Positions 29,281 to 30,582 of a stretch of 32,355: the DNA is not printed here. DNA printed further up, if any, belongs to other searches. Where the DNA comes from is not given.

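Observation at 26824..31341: Candidate undescribed system: NDK-fold + Nudix + SAM-MTase + 4-TM protein operon with a divergent kinase-like gene, wedged between an integrase and tRNA-Val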

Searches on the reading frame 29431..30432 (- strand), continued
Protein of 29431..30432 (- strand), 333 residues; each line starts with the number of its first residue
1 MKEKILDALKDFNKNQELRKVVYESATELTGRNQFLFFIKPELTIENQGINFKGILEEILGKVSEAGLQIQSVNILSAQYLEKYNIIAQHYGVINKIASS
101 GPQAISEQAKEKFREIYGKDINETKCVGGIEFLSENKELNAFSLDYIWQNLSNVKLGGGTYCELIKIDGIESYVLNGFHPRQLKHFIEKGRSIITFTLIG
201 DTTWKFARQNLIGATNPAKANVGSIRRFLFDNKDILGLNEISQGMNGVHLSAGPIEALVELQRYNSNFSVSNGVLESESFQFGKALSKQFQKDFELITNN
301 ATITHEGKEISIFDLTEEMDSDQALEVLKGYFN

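Call 90: search_protein_families(library=phrogs, proteins=[window:29431-30432:-, L014:11988-13187:+, L014:13174-13998:+, L001:10414-11385:+], max_evalue=0.01)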
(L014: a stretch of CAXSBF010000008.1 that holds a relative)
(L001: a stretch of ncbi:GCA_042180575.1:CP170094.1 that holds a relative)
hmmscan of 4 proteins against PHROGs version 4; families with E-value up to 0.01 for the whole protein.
window:29431-30432:- (333 aa): 0 families

L014:11988-13187:+ (399 aa): 0 families

L014:13174-13998:+ (274 aa): 0 families

L001:10414-11385:+ (323 aa): 4 families
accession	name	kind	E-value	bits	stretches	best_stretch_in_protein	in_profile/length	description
phrog_5131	-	DNA, RNA and nucleotide metabolism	5.3e-33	115.7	1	35-255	24-250/357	thymidylate synthase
phrog_160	-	DNA, RNA and nucleotide metabolism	5e-30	105.5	1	1-259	26-291/335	thymidylate synthase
phrog_3676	-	DNA, RNA and nucleotide metabolism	2.8e-24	86.9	1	35-271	28-280/351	thymidylate synthase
phrog_5682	-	DNA, RNA and nucleotide metabolism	2.1e-11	44.5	1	127-249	52-178/209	thymidylate synthase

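Call 102: search_solved_structures(query=L014:13174-13998:+, max_evalue=1)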
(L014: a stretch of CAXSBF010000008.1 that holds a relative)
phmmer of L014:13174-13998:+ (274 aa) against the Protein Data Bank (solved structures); distinct sequences matched with E-value up to 1: 6.
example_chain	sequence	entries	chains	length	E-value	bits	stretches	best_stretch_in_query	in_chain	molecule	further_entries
6vfh_B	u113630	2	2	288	0.14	14.9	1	5-81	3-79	T33_dn10B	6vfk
2dc4_A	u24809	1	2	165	0.16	14.7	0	149-231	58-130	165aa long hypothetical protein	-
1yem_A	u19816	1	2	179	0.34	13.6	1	161-231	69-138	Conserved hypothetical protein Pfu-838710-001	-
5k7v_A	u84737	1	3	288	0.36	13.6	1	5-81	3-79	Designed protein HR00C3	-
2cwj_A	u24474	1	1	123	0.53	13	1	130-218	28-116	putative endonuclease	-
9vll_A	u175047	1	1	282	0.74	12.5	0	38-87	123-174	DUF5610 domain-containing protein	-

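Call 104: search_dna_similar(query=window:29431-30432:-, collection=phages, mode=protein, max_evalue=0.001, max_rows=15)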
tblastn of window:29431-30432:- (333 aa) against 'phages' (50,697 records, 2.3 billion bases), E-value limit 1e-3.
No match.
